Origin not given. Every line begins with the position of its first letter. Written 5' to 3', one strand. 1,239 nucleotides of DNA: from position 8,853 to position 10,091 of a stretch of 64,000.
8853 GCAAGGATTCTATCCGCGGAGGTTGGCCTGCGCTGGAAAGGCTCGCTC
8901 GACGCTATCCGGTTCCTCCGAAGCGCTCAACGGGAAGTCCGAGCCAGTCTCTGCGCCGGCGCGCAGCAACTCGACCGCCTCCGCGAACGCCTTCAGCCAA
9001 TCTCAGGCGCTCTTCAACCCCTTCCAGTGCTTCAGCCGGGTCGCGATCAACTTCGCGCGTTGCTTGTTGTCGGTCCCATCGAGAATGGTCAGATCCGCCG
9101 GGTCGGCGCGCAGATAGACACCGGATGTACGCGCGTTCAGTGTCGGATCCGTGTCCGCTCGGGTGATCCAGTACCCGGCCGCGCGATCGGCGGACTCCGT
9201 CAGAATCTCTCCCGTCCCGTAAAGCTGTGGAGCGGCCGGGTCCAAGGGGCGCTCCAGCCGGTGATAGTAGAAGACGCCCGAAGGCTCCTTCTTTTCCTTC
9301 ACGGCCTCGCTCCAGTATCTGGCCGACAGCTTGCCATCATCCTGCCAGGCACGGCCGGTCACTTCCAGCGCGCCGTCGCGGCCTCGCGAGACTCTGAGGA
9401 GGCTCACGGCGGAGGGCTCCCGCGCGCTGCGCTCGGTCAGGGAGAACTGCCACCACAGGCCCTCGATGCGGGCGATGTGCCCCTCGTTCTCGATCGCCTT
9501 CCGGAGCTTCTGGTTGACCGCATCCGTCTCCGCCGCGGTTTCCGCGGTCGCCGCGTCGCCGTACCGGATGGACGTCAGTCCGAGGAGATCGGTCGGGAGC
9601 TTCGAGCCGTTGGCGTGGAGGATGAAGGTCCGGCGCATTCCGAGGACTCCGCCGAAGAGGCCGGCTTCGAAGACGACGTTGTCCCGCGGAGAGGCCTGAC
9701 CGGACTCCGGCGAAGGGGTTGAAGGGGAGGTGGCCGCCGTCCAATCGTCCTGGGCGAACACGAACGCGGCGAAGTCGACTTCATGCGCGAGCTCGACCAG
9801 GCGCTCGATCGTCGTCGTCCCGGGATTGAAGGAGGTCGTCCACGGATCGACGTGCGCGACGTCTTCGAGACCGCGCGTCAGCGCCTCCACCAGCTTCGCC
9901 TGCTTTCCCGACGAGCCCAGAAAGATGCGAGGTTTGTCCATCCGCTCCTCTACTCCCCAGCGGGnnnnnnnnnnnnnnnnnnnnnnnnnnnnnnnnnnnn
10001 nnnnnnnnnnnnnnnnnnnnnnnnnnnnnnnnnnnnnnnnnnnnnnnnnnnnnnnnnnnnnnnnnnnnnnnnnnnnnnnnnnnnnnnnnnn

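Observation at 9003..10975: AraC-linked TIR-like protein with an unrecognised all-beta C-terminal domain: candidate NAD-targeting sensor-effector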

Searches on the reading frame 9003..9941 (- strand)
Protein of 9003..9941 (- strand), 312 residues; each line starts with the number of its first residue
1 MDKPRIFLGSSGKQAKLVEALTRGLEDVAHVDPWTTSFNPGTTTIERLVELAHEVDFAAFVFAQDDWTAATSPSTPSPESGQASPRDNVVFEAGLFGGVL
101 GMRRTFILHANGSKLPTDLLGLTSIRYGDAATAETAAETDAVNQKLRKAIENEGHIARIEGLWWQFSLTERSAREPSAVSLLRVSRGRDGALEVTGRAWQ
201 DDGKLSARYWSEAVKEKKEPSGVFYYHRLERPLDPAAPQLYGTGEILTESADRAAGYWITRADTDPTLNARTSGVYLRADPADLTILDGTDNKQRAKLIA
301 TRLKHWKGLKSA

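Call 6: search_protein_families(library=padloc, proteins=[window:9003-9941:-], max_evalue=1)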
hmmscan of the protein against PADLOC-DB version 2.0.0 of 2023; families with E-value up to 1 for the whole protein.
window:9003-9941:- (312 aa): 9 families
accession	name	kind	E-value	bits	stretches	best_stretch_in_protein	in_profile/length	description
PDLC00731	Effector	-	5.3e-30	102.4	1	2-155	153-303/306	TIR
PDLC00729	Effector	-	7.6e-30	102.4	1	2-151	2-146/310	TIR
PDLC00732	Effector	-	3e-26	90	1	2-155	149-299/301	TIR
PDLC02371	PycTIR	-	1.1e-24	85.3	1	2-154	150-286/288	-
PDLC05005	PDC-S35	-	7.5e-14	50.1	1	38-138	153-249/264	-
PDLC05004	PDC-S35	-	1.3e-10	39.3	1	38-130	154-241/265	-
PDLC05006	PDC-S35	-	6.2e-09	33.6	1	39-135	118-211/231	-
PDLC05007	PDC-S35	-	2.4e-08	32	1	39-129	169-253/278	-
PDLC05003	PDC-S35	-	2.7e-06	25.1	1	41-130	127-216/245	-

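Call 7: search_protein_families(library=ncbifam, proteins=[window:9003-9941:-], max_evalue=1)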
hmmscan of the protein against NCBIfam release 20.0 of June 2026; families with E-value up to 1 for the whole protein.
window:9003-9941:- (312 aa): 2 families
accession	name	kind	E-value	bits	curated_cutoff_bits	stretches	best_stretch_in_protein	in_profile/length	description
NF050172.1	CDNTAsCap12CFB2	equivalog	1.9e-22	79.9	450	1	3-150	2-148/312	CBASS system CD-NTase-associated NAD(+) hydrolase Cap12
NF050171.1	CDNTAsCap12CFB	equivalog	2.1e-09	37.1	450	1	5-151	1-146/305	CBASS system CD-NTase-associated NAD(+) hydrolase Cap12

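Call 8: search_protein_families(library=pfam, proteins=[window:9003-9941:-], max_evalue=10)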
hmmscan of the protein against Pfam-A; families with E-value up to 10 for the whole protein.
window:9003-9941:- (312 aa): 1 family
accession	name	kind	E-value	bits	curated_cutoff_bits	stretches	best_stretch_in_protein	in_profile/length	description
PF10137.14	CAP12-PCTIR_TIR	-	9.5e-23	80.9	24.7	1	5-127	1-117/119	CAP12/Pycsar effector protein, TIR domain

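Call 9: search_solved_structures(query=window:9003-9941:-, max_evalue=10, show_alignments=2)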
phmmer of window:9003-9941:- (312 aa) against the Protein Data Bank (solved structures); distinct sequences matched with E-value up to 10: 4.
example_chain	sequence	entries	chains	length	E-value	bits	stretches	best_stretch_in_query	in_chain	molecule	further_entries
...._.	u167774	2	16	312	3.2e-15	59.1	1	4-127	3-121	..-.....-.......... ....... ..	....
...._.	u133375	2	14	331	1.6e-13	53.5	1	3-127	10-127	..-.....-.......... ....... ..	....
8jsj_A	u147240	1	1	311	1.6e-08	37.2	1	2-153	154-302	PycTIR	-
7un9_A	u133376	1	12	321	0.22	13.7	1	82-108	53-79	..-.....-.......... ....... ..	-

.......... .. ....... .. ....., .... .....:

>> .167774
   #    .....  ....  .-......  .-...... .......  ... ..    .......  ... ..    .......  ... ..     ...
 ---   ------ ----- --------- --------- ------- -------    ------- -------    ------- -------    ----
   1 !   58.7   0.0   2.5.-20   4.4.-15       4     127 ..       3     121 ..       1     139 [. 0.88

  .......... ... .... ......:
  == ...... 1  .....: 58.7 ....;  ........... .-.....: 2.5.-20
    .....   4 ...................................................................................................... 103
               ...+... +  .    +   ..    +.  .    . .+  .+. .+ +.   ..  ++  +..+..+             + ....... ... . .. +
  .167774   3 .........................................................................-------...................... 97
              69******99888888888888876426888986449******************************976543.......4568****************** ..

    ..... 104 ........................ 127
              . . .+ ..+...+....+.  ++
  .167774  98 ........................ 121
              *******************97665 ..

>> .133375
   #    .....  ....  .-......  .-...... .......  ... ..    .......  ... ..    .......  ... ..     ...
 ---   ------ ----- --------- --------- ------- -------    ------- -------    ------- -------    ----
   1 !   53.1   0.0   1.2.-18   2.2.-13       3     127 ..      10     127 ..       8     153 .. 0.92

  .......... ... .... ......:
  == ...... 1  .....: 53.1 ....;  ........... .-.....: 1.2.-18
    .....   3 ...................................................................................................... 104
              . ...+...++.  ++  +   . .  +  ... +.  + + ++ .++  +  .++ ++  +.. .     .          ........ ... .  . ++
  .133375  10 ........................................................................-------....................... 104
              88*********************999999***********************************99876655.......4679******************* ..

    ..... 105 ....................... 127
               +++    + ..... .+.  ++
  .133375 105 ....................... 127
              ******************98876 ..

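Call 10: find_homologous_proteins(query=window:9003-9941:-, max_evalue=0.001)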
Query window:9003-9941:- (312 aa): 8000 proteins with E <= 0.001 among 8000 candidates; the best 120 are listed.
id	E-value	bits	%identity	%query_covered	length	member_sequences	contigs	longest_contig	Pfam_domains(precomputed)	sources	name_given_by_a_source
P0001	4.3e-205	698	100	100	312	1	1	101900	PF10137.15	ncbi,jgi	ncbi:MAG TPA: TIR domain-containing protein [Thermoanaerobaculia bacterium]|jgi:hypothetical protein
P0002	4.4e-173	592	85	100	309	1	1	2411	PF10137.15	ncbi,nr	ncbi:MAG TPA: TIR domain-containing protein [Thermoanaerobaculia bacterium]|nr:TIR domain-containing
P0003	1.2e-165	568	82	100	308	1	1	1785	PF10137.15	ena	-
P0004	3.7e-165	566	81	100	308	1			PF10137.15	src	-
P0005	3.8e-165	566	81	100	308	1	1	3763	PF10137.15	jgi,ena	-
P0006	3.8e-165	566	81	100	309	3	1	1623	PF10137.15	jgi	-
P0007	1.2e-164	565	81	100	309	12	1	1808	PF10137.15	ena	-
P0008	1.4e-164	564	80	100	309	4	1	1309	PF10137.15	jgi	-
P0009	1.4e-164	564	80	100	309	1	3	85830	PF10137.15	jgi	jgi:hypothetical protein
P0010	2.6e-164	564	81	100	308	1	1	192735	PF10137.15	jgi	jgi:hypothetical protein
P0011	3.2e-164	563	81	100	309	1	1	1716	PF10137.15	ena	-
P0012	1.5e-163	561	82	99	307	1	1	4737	PF10137.15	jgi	jgi:Predicted nucleotide-binding protein containing TIR-like domain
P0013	3.6e-163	560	82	100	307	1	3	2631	PF10137.15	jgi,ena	-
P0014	6.8e-163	559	80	100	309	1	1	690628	PF10137.15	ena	-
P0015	1.4e-162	558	79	100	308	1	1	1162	PF10137.15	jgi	jgi:hypothetical protein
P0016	1.8e-162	558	79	100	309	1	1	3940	PF10137.15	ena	-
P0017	2.0e-162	557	79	100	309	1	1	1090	PF10137.15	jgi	-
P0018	2.3e-162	557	79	100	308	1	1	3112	PF10137.15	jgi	jgi:hypothetical protein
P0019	3.2e-162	557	79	100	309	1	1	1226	PF10137.15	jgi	jgi:hypothetical protein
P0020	3.5e-162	557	81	100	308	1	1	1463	PF10137.15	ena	-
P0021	4.4e-162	556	79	100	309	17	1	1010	PF10137.15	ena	-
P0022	6.2e-161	553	80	98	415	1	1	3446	PF10137.15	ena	-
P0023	7.2e-161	552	79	100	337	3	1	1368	PF10137.15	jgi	jgi:predicted nucleotide-binding protein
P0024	8.4e-161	552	79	100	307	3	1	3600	PF10137.15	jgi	jgi:Predicted nucleotide-binding protein containing TIR-like domain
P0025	8.6e-161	552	79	100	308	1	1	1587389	PF10137.15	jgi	jgi:hypothetical protein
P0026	8.9e-161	552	80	100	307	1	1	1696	PF10137.15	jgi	-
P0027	1.9e-160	551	78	100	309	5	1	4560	PF10137.15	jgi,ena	-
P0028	1.9e-160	551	79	100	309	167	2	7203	PF10137.15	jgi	jgi:hypothetical protein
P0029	1.9e-160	551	79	100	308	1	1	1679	PF10137.15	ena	-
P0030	2.4e-160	551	80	100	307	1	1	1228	PF10137.15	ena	-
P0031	2.6e-160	550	80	100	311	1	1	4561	PF10137.15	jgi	jgi:hypothetical protein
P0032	2.8e-160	550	80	100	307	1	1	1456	PF10137.15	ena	-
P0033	3.3e-160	550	78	100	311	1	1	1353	PF10137.15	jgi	-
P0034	3.9e-160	550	80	100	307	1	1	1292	PF10137.15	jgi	jgi:predicted nucleotide-binding protein with TIR-like domain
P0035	5.7e-160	549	80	100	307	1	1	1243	PF10137.15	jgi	-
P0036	5.9e-160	549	80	100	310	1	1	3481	PF10137.15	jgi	jgi:hypothetical protein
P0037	7.9e-160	549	80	100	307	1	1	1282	PF10137.15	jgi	-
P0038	9.4e-160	549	79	100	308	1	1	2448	PF10137.15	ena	-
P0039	9.5e-160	549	79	100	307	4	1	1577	PF10137.15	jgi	jgi:hypothetical protein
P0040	1.0e-159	548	80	100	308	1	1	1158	PF10137.15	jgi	-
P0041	1.1e-159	548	80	100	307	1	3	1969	PF10137.15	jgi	jgi:hypothetical protein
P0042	1.1e-159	548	80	100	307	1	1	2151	PF10137.15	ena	-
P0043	1.9e-159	548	78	100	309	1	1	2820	PF10137.15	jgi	jgi:hypothetical protein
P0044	2.2e-159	547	79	100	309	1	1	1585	PF10137.15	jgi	jgi:hypothetical protein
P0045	2.5e-159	547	79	100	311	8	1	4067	PF10137.15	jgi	jgi:hypothetical protein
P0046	2.6e-159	547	78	100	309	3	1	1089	PF10137.15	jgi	jgi:hypothetical protein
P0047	3.4e-159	547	80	100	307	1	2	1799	PF10137.15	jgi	jgi:hypothetical protein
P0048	3.5e-159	547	79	100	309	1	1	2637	PF10137.15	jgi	jgi:Predicted nucleotide-binding protein containing TIR-like domain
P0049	3.5e-159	547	77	100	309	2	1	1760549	PF10137.15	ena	-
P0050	5.1e-159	546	80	100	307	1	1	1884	PF10137.15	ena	-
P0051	5.9e-159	546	79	100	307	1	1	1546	PF10137.15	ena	-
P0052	6.1e-159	546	80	100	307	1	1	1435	PF10137.15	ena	-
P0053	9.0e-159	545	80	100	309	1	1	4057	PF10137.15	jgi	-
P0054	9.3e-159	545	79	100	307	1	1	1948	PF10137.15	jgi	-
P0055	1.1e-158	545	77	100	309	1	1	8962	PF10137.15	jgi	jgi:hypothetical protein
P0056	1.2e-158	545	79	100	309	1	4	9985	PF10137.15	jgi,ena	-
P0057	1.2e-158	545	79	100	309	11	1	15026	PF10137.15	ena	-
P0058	1.6e-158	545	77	100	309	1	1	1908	PF10137.15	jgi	jgi:predicted nucleotide-binding protein with TIR-like domain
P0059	1.6e-158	545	79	100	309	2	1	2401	PF10137.15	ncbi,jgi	ncbi:MAG TPA: TIR domain-containing protein [Thermoanaerobaculia bacterium]|jgi:hypothetical protein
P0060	1.9e-158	544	77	100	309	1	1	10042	PF10137.15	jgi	jgi:Predicted nucleotide-binding protein containing TIR-like domain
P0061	2.1e-158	544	79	100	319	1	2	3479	PF10137.15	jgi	jgi:hypothetical protein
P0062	3.3e-158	544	78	100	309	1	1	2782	PF10137.15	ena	-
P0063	3.3e-158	544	79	100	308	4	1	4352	PF10137.15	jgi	jgi:predicted nucleotide-binding protein with TIR-like domain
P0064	3.5e-158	543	78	100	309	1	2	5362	PF10137.15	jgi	jgi:hypothetical protein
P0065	4.3e-158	543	79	100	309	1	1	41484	PF10137.15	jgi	jgi:hypothetical protein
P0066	4.3e-158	543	80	100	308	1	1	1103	PF10137.15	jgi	jgi:Predicted nucleotide-binding protein containing TIR-like domain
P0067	4.5e-158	543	79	100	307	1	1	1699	PF10137.15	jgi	jgi:hypothetical protein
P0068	5.1e-158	543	78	100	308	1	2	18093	PF10137.15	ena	-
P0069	5.6e-158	543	78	100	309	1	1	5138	PF10137.15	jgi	jgi:hypothetical protein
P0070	6.2e-158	543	78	100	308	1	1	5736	PF10137.15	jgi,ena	-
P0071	6.3e-158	543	78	100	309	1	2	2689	PF10137.15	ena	-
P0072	6.4e-158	543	78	100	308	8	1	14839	PF10137.15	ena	-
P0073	6.5e-158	543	78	100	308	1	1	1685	PF10137.15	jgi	jgi:hypothetical protein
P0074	7.3e-158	542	77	100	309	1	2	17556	PF10137.15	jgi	jgi:Predicted nucleotide-binding protein containing TIR-like domain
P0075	7.4e-158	542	78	100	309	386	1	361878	PF10137.15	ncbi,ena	-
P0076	7.8e-158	542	78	100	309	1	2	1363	PF10137.15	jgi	jgi:CAP12/Pycsar effector protein, TIR domain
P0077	8.1e-158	542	79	100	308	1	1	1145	PF10137.15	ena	-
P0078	8.7e-158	542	79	99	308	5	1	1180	PF10137.15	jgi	jgi:hypothetical protein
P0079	9.8e-158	542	78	100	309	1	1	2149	PF10137.15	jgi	jgi:predicted nucleotide-binding protein with TIR-like domain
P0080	1.1e-157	542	78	99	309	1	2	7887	PF10137.15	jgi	jgi:hypothetical protein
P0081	1.1e-157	542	78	100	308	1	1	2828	PF10137.15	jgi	jgi:hypothetical protein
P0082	1.1e-157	542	78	100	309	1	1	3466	PF10137.15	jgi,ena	-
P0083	1.2e-157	542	77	100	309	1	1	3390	PF10137.15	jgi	jgi:hypothetical protein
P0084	1.2e-157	542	78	100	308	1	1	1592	PF10137.15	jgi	jgi:hypothetical protein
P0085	1.3e-157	542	76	100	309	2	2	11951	PF10137.15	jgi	jgi:hypothetical protein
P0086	1.5e-157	541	79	100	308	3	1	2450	PF10137.15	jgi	jgi:hypothetical protein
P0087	1.5e-157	541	78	100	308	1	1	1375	PF10137.15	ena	-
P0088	2.0e-157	541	78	100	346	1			PF10137.15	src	-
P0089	2.6e-157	541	78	100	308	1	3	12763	PF10137.15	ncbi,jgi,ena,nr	ncbi:MAG TPA: TIR domain-containing protein [Pyrinomonadaceae bacterium]|nr:TIR domain-containing pr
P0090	2.7e-157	541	78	100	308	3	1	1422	PF10137.15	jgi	jgi:hypothetical protein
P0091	2.8e-157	541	78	100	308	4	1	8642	PF10137.15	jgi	jgi:hypothetical protein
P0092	2.9e-157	540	77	100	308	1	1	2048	PF10137.15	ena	-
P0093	2.9e-157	540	77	100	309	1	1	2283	PF10137.15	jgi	jgi:hypothetical protein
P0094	3.1e-157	540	78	100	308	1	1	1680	PF10137.15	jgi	jgi:hypothetical protein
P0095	3.8e-157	540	79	100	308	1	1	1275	PF10137.15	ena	-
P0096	4.0e-157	540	78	100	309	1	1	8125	PF10137.15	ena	-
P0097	5.6e-157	540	77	100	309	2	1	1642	PF10137.15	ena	-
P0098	5.8e-157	539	78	100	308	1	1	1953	PF10137.15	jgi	jgi:hypothetical protein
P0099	6.2e-157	539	78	100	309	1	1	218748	PF10137.15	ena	-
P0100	6.2e-157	539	78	99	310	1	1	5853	PF10137.15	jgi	jgi:Predicted nucleotide-binding protein containing TIR-like domain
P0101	6.9e-157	539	78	100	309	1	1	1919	PF10137.15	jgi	jgi:hypothetical protein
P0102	7.1e-157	539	78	100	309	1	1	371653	PF10137.15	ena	-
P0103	7.2e-157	539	78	100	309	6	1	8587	PF10137.15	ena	-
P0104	7.2e-157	539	77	100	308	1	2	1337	PF10137.15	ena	-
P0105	7.3e-157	539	78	100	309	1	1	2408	PF10137.15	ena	-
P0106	7.3e-157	539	78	100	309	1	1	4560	PF10137.15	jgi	jgi:hypothetical protein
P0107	7.5e-157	539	79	100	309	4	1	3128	PF10137.15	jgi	jgi:CAP12/Pycsar effector protein, TIR domain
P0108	7.6e-157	539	76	100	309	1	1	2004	PF10137.15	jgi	jgi:hypothetical protein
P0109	8.0e-157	539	78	100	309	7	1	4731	PF10137.15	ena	-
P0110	8.2e-157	539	78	100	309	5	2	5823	PF10137.15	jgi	jgi:hypothetical protein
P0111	8.3e-157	539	77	100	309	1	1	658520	PF10137.15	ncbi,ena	-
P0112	8.3e-157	539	77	100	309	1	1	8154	PF10137.15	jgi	jgi:hypothetical protein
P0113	9.3e-157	539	78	100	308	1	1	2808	PF10137.15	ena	-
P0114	9.7e-157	539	76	100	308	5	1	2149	PF10137.15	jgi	jgi:Predicted nucleotide-binding protein containing TIR-like domain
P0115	9.7e-157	539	78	100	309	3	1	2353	PF10137.15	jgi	jgi:hypothetical protein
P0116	1.0e-156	539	78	100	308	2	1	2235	PF10137.15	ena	-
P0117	1.0e-156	539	78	100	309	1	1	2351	PF10137.15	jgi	jgi:Predicted nucleotide-binding protein containing TIR-like domain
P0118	1.0e-156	539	77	100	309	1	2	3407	PF10137.15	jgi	jgi:hypothetical protein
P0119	1.1e-156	539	76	100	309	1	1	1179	PF10137.15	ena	-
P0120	1.1e-156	539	77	100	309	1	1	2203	PF10137.15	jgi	-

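Call 12: find_encoding_contigs(protein=P0025, flank=10000, max_places=3)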
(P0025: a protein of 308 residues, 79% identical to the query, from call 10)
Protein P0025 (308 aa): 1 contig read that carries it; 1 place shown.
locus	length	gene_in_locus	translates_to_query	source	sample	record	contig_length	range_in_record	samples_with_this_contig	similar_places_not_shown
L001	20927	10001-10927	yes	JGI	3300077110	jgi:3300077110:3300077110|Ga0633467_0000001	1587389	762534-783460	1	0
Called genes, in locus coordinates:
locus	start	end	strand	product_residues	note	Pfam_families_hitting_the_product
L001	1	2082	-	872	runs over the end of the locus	PF00069:Pkinase, PF07714:PK_Tyr_Ser-Thr, PF24885:TPR_NPHP3, PF13424:TPR_12, PF13424:TPR_12, PF13424:TPR_12, PF13424:TPR_12, PF13374:TPR_10, +13 more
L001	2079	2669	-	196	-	PF07638:Sigma70_ECF, PF08281:Sigma70_r4_2, PF04545:Sigma70_r4 (weak)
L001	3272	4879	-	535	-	-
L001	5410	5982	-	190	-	-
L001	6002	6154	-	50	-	-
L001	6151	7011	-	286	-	PF00561:Abhydrolase_1 (weak), PF12697:Abhydrolase_6, PF00326:Peptidase_S9 (faint)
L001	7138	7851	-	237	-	-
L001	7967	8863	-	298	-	PF00561:Abhydrolase_1, PF12146:Hydrolase_4, PF12697:Abhydrolase_6, PF00326:Peptidase_S9 (faint)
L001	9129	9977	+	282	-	PF00165:HTH_AraC (weak), PF12833:HTH_18, PF00165:HTH_AraC (weak)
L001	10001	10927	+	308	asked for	PF10137:CAP12-PCTIR_TIR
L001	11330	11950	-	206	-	PF01209:Ubie_methyltran (faint), PF05401:NodS (faint), PF13847:Methyltransf_31, PF08241:Methyltransf_11, PF08242:Methyltransf_12, PF13649:Methyltransf_25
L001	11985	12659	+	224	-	PF01022:HTH_5, PF12840:HTH_20 (weak), PF00581:Rhodanese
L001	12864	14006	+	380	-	PF01011:PQQ (faint), PF13360:PQQ_2, PF13570:Beta-prop_ACSF4 (weak), PF25293:Beta-prop_EMC1_N (faint), PF13570:Beta-prop_ACSF4, PF13360:PQQ_2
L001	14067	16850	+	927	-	PF00069:Pkinase, PF07714:PK_Tyr_Ser-Thr, PF26549:Tricorn_N, PF26549:Tricorn_N, PF26550:Tricorn_2nd, PF07676:PD40, PF26549:Tricorn_N, PF26550:Tricorn_2nd, +8 more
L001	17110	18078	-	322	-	PF19459:DUF5996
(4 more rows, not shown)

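Call 13: find_encoding_contigs(protein=P0049, flank=10000, max_places=3)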
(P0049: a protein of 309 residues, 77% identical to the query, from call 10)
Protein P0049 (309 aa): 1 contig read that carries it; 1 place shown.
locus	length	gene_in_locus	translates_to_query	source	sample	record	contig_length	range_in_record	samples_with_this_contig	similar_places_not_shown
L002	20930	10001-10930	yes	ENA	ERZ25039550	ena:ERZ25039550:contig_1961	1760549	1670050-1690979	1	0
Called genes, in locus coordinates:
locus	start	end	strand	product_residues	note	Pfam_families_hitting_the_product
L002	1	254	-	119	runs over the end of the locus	PF09828:ChrB_C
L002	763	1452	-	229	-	-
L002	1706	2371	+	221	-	PF00072:Response_reg, PF00486:Trans_reg_C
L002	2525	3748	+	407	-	PF00512:HisKA, PF02518:HATPase_c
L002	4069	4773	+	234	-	-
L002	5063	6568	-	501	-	PF01435:Peptidase_M48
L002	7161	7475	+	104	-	-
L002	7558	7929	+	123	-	-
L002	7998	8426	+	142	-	-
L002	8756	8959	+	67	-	-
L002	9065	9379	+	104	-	PF03992:ABM (weak)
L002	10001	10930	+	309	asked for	PF10137:CAP12-PCTIR_TIR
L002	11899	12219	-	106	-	PF07110:EthD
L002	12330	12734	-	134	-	PF12680:SnoaL_2, PF07366:SnoaL (weak)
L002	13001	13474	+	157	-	PF08818:DUF1801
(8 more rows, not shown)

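Call 14: find_encoding_contigs(protein=P0001, flank=10000, max_places=3)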
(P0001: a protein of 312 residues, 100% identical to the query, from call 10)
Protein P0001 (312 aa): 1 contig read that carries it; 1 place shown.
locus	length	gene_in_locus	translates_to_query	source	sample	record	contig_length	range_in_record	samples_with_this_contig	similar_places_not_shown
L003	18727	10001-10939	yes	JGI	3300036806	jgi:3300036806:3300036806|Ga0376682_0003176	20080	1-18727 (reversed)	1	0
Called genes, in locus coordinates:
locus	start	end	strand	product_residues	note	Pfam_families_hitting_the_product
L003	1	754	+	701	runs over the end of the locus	?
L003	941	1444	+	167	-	PF04542:Sigma70_r2, PF08281:Sigma70_r4_2, PF04545:Sigma70_r4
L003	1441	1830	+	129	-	-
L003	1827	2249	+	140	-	PF13801:Metal_resist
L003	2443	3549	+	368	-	PF03301:Trp_dioxygenase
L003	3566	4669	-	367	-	PF06224:AlkZ-like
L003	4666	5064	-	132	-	PF01042:Ribonuc_L-PSP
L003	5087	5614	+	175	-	PF06052:3-HAO, PF07883:Cupin_2 (weak)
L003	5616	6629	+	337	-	PF04909:Amidohydro_2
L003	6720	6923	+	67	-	PF07311:Dodecin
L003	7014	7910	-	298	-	PF12146:Hydrolase_4, PF00561:Abhydrolase_1, PF12697:Abhydrolase_6, PF00326:Peptidase_S9 (faint)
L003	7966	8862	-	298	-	PF12146:Hydrolase_4, PF00561:Abhydrolase_1, PF12697:Abhydrolase_6, PF00326:Peptidase_S9 (faint), PF12146:Hydrolase_4 (weak)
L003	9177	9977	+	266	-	PF00165:HTH_AraC (weak), PF12833:HTH_18, PF00165:HTH_AraC (weak)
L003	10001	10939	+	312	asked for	PF10137:CAP12-PCTIR_TIR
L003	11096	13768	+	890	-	PF00069:Pkinase, PF01636:APH (faint), PF03109:ABC1 (faint), PF07714:PK_Tyr_Ser-Thr, PF07676:PD40 (faint), PF26549:Tricorn_N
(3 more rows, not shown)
